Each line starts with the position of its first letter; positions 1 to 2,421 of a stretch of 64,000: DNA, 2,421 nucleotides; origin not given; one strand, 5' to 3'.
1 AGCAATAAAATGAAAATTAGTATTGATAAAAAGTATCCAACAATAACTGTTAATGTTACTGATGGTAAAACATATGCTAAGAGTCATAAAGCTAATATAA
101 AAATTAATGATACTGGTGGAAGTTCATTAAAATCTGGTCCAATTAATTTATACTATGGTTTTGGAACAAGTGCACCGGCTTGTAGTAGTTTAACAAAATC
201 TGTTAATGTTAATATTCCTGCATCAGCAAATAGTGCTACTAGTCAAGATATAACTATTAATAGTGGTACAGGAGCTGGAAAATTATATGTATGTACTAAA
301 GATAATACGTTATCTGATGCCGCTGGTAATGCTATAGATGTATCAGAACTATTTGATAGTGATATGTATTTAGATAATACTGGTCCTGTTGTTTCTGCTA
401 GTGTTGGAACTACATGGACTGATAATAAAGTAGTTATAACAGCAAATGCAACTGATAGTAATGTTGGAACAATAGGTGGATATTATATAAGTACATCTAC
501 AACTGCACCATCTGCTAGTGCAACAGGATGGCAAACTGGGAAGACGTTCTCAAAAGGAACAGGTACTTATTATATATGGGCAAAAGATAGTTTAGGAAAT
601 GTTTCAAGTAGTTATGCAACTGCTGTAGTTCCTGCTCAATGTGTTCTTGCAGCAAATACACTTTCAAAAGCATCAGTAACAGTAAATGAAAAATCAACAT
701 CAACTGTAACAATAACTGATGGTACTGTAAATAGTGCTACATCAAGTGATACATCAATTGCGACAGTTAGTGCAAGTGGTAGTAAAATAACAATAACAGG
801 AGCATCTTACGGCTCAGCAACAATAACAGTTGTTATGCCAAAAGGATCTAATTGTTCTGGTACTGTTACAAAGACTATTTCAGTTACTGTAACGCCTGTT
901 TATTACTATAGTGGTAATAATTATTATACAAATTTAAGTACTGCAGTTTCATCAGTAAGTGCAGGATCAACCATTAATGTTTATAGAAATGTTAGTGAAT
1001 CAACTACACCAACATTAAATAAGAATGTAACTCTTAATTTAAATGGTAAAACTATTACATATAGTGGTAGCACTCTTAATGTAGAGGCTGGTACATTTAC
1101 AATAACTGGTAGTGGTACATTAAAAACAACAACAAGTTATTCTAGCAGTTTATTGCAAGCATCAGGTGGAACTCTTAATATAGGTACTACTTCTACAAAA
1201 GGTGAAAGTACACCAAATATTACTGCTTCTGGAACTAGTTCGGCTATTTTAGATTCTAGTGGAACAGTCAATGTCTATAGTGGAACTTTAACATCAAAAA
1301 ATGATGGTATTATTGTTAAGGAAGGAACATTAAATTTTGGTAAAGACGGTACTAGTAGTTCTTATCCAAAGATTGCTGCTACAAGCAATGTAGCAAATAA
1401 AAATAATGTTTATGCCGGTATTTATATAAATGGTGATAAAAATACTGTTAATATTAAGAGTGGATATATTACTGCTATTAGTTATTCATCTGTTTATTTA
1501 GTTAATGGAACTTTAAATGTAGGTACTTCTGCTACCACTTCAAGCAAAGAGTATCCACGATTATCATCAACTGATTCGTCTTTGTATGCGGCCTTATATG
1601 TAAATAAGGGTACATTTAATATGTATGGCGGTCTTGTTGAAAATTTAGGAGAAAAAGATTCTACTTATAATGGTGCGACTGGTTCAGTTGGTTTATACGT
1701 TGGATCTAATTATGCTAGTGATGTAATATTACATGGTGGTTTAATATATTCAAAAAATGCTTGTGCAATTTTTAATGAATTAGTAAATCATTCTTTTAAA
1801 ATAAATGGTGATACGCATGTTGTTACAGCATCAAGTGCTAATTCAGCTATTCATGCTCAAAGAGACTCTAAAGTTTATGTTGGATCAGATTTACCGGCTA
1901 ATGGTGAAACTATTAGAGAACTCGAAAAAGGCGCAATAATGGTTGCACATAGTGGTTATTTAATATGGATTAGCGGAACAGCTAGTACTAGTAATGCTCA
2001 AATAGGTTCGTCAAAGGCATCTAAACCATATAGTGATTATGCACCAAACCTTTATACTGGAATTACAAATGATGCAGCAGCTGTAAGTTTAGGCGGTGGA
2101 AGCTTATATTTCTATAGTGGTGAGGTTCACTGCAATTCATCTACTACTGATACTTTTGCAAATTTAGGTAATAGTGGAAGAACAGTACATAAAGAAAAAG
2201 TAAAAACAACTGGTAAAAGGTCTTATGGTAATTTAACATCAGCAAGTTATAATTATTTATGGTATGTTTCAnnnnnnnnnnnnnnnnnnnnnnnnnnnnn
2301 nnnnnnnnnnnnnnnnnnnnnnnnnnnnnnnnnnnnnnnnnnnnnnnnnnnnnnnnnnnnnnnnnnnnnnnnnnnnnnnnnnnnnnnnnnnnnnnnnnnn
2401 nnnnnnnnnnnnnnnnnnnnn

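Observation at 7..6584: Mosaic near-identical DNA tracts shared by two giant pilin-like genes, consistent with gene conversion or recombination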

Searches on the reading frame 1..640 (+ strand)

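Call 76: search_protein_families(library=pfam, proteins=[window:1-640:+], max_evalue=10)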
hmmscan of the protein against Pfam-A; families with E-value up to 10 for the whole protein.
window:1-640:+ (213 aa): 1 family
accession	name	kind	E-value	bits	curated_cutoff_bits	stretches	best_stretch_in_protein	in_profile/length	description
PF08603.16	CAP_C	-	0.16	12.1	23.8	1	1-35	77-112/157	Adenylate cyclase associated (CAP) C terminal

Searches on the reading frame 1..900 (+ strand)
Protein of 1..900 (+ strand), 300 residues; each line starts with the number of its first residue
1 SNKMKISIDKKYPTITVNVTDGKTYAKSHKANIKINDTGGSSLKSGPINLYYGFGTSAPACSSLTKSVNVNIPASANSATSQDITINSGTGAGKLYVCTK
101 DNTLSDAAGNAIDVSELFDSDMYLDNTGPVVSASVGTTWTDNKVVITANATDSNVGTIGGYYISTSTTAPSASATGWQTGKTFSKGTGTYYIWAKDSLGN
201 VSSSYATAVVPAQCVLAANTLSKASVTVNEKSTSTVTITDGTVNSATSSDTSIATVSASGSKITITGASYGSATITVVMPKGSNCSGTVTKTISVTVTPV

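Call 58: predict_structure(alignment_id=A5)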
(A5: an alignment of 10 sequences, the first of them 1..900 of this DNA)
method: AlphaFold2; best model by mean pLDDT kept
length: 300 residues; sequences in the alignment: 10
mean_pLDDT: 86.4   pTM: 0.63
mean pLDDT of the five models: 86.4, 81.9, 81.7, 81.7, 79.1
residues with pLDDT >= 90: 160; 70-90: 108; 50-70: 26; < 50: 6
segments of 3 or more residues with pLDDT < 50: 1-3, 216-218
pLDDT, mean of each block of 10 residues (from residue 1): 58 92 88 92 93 95 96 94 93 94 89 92 92 78 82 87 91 88 86 92 84 56 85 83 88 92 91 88 66 89
secondary structure, 60 per line:
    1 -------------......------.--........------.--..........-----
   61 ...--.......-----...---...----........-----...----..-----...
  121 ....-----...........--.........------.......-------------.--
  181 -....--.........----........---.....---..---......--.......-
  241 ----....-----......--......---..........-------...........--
elements in order: E14-19 E29-36 E46-55 E66-72 E78-80 E84-86 E91-98 E104-106 E118-124 E130-140 E143-151 E158-164 E182-185 E188-196 E201-208 H212-216 E225-230 E233-239 E245-248 E254-259 E262-267 E271-280 E288-298
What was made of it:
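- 1..1140 (+): Homogenised tract, copy in gene A. The near-perfect core is 46-1073 and the right edge is graded over 1074-1194. It encodes three Ig-like domains and the first ~80 aa of the C-terminal module. AF2 model of window 1-900 with pLDDT 86.4 shows three beta-sandwiches (call 58).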

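Call 60: fold_search(model_id=the predicted structure, library=pdb)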
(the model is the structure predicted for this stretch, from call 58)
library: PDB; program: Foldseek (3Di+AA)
matches with E <= 10: 1939; with E <= 0.001: 65
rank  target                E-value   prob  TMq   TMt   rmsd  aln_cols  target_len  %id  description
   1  4aq1_A                1.7e-07  1.00  0.22  0.12  14.5       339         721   14  Structure of the SbsB S-layer protein of Geobacillus stearothermophilus PV72p2 in complex with nanobody KB6 (released 2012-06-13)
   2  9hcj_10               5.1e-07  1.00  0.28  0.07  20.5       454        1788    8  D. discoideum nuclear pore complex (released 2024-12-25)
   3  6e57_D                8.5e-07  1.00  0.20  0.16  21.9       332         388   13  Bacteroides ovatus mixed-linkage glucan utilization locus (MLGUL) SGBP-B in complex with mixed-linkage heptasaccharide (released 2019-05-29)
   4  6e57_C                1.7e-06  1.00  0.19  0.16  22.6       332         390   12  Bacteroides ovatus mixed-linkage glucan utilization locus (MLGUL) SGBP-B in complex with mixed-linkage heptasaccharide (released 2019-05-29)
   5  9ijj_O                1.9e-06  1.00  0.27  0.10  12.7       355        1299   10  In situ structure of the central apparatus in mouse sperm axoneme. (released 2025-06-04)
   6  9flw_A                2.0e-06  1.00  0.33  0.22  22.6       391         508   14  CryoEM structure of the fragment-6 (3571-4078) in the grappling hook protein A (GhpA) in the bacterium Aureispira sp.  (released 2024-10-16)
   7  8opr_A                2.0e-06  1.00  0.19  0.10  26.6       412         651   11  Structure of the EA1 surface layer of Bacillus anthracis (released 2023-11-08)
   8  7r5k_10               2.1e-06  1.00  0.25  0.07  15.5       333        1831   11  Human nuclear pore complex (constricted) (released 2022-06-22)
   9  6e57_A                2.4e-06  1.00  0.19  0.15  23.0       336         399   12  Bacteroides ovatus mixed-linkage glucan utilization locus (MLGUL) SGBP-B in complex with mixed-linkage heptasaccharide (released 2019-05-29)
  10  6e9b_C                3.1e-06  1.00  0.21  0.17  22.6       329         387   13  Bacteroides ovatus mixed-linkage glucan utilization locus (MLGUL) SGBP-B in complex with mixed-linkage heptasaccharide (released 2019-05-15)
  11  5oj2_A                3.4e-06  1.00  0.23  0.12  21.1       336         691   12  Crystal structure of the chicken MDGA1 ectodomain (released 2017-08-23)
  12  7z4b_DW               9.5e-06  1.00  0.28  0.11  25.2       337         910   16  Bacteriophage SU10 virion (C1) (released 2022-12-28)
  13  4aq1_C                1.3e-05  1.00  0.23  0.14  35.5       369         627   11  Structure of the SbsB S-layer protein of Geobacillus stearothermophilus PV72p2 in complex with nanobody KB6 (released 2012-06-13)
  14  5oj6_B                1.6e-05  1.00  0.23  0.13  21.0       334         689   12  Crystal structure of the chicken MDGA1 ectodomain in complex with the human neuroligin 1 (NL1(-A-B)) cholinesterase do (released 2017-08-23)
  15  9ijj_P                1.8e-05  1.00  0.30  0.20  12.1       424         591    9  In situ structure of the central apparatus in mouse sperm axoneme. (released 2025-06-04)
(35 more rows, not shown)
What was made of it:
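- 1..1140 (+): Foldseek matches tandem Ig-like arrays (call 60).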

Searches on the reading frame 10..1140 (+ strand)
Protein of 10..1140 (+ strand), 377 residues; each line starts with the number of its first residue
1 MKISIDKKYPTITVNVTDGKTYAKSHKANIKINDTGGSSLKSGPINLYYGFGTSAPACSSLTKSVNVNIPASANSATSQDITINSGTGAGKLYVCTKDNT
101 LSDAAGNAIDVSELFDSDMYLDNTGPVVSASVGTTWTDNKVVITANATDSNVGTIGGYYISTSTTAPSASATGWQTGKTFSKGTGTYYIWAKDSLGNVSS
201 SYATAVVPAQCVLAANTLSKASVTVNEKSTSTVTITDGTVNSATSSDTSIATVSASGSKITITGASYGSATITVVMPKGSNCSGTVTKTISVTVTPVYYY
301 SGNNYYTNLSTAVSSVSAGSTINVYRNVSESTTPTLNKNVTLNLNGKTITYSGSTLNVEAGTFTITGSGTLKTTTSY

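Call 46: find_related_loci(query=window:10-1140:+, collection=metagenome_contigs, flank=8000)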
Query window:10-1140:+ (377 aa) in metagenome_contigs; peptide patterns used: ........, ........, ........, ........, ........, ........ (x = any residue, [..] = any of these).
268 stretches matched a pattern; 28 encode a relative of the query (tblastn E <= 1e-3); 28 distinct loci.
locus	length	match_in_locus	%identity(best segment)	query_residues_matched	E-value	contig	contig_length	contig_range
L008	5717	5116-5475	36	80-200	3e-9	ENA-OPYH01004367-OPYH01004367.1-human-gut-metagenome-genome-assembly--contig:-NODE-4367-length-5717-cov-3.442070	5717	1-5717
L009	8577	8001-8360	36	80-200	5e-9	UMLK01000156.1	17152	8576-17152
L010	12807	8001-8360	35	80-200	3e-8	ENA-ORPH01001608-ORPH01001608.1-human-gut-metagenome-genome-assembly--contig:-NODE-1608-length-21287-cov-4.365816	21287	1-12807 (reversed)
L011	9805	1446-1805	35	80-200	3e-8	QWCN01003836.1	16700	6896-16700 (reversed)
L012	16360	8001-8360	35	80-200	9e-9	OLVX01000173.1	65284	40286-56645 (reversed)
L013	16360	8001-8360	36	80-200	2e-8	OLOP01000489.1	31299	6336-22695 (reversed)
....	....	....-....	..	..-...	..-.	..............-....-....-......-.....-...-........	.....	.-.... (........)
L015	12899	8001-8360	35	80-200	2e-8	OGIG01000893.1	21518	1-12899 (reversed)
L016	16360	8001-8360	35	80-200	4e-8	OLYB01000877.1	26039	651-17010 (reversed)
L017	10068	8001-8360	35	80-200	2e-8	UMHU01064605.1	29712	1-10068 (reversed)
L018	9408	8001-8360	35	80-200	1e-8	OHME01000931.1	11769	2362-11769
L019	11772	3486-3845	35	80-200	1e-8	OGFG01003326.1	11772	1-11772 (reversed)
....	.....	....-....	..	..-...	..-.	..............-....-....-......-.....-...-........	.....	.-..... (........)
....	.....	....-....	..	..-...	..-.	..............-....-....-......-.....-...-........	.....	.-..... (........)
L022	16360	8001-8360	35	80-200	2e-8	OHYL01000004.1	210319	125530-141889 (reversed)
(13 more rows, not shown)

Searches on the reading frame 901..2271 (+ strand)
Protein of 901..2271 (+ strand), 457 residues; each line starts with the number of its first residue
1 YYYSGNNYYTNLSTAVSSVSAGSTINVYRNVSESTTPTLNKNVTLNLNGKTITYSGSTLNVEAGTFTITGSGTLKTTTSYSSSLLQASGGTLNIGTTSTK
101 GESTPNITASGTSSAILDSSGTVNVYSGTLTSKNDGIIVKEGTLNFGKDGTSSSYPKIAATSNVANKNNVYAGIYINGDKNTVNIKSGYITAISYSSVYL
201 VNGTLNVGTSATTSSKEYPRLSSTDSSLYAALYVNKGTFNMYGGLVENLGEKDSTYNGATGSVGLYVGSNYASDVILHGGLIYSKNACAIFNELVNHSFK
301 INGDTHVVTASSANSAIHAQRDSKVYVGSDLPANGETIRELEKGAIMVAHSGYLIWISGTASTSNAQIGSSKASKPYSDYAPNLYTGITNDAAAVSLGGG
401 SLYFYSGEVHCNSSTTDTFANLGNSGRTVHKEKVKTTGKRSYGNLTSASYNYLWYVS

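Call 30: find_homologous_proteins(query=A2, max_evalue=0.001)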
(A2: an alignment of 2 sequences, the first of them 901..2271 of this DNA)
Query A2 (2 sequences): 8000 candidates shared short words with the query, none scored E <= 0.001.
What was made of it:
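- Tried and rejected: A word-based search of 5.8 billion proteins found nothing (call 30).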

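Call 38: search_protein_representatives(alignment_id=A2)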
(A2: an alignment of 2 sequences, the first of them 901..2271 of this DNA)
Query: 2 sequences, 471 profile positions. Proteins with E-value up to 0.001 (for the whole library): 80; up to 1e-10: 3; up to 1e-30: 1. The best 80 are listed.
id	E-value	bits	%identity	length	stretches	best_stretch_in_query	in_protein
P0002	6.2e-256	866.0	-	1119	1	1-471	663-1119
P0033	1.4e-11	60.3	-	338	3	4-142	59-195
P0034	8.1e-11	57.8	-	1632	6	9-228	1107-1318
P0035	4.6e-10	55.3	-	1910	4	2-147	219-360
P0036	2.0e-09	53.3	-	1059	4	4-71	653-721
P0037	3.8e-09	52.3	-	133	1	4-82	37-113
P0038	7.6e-09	51.3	-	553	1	7-97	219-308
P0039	1.5e-08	50.4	-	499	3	5-82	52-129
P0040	6.9e-08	48.2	-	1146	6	6-95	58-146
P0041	1.1e-07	47.5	-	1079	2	6-163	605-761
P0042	1.3e-07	47.3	-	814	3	5-104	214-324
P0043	1.5e-07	47.0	-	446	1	7-135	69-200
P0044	1.5e-07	47.0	-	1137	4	6-107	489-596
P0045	2.5e-07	46.3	-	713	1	6-144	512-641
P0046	3.0e-07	46.1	-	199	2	17-98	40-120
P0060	1.3e-05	40.7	-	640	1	2-286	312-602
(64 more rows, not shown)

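Call 40: search_protein_families(library=pfam, proteins=[P0033, P0034, P0035, P0036, P0038, P0040, P0041, P0043, P0045, P0060], max_evalue=0.001)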
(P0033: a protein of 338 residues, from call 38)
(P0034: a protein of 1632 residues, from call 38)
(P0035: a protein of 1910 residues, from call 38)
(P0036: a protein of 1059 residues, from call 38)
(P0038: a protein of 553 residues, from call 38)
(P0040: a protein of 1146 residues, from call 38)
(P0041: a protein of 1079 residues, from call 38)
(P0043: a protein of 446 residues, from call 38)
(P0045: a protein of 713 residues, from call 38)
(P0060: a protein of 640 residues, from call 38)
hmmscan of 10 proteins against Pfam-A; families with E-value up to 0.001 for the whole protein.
P0033 (338 aa): 0 families

P0034 (1632 aa): 3 families
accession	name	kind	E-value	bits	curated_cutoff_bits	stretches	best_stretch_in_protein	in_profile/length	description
PF13927.12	Ig_3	-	1.8e-09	38.4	30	1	739-810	4-77/78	Immunoglobulin domain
PF07679.22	I-set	-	4.7e-08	33.4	23.7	1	739-825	3-90/90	Immunoglobulin I-set domain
PF13895.12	Ig_2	-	2.3e-06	28.2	27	1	759-813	22-67/79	Immunoglobulin domain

P0035 (1910 aa): 0 families

P0036 (1059 aa): 0 families

P0038 (553 aa): 0 families

P0040 (1146 aa): 3 families
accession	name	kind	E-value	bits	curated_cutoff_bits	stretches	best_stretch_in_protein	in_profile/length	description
PF02368.24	Big_2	-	6.8e-12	45.6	22.8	2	327-374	32-77/79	Bacterial Ig-like domain (group 2)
PF00404.24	Dockerin_1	-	4.5e-05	24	22.9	1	1085-1136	2-53/57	Dockerin type I domain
PF09892.16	DUF2119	-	0.00067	19.6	30.5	0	380-419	31-71/188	Uncharacterized protein conserved in archaea (DUF2119)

P0041 (1079 aa): 1 family
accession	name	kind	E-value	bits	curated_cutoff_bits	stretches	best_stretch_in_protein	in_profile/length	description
PF07963.17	N_methyl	-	0.00049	20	21.2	0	5-30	2-27/27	Prokaryotic N-terminal methylation motif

P0043 (446 aa): 0 families

P0045 (713 aa): 0 families

P0060 (640 aa): 0 families

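Call 75: search_solved_structures(query=A2, max_evalue=5)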
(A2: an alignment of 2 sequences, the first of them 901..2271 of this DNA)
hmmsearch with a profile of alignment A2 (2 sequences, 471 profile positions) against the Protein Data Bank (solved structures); distinct sequences matched with E-value up to 5: 1.
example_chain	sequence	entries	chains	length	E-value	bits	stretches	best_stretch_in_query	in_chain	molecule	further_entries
9leg_A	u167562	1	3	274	0.9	11.5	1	397-451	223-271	Ammonia monooxygenase subunit A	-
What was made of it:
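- Tried and rejected: Pfam and PDB sequence searches found nothing (calls 75, 76).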

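Call 76: search_protein_families(library=pfam, proteins=[window:901-2271:+], max_evalue=10)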
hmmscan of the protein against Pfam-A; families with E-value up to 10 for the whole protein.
window:901-2271:+ (457 aa): 1 family
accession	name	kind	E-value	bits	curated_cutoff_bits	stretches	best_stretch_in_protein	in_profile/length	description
PF23960.2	DUF7289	-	3.7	7.5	27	1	384-419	58-93/238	Family of unknown function (DUF7289)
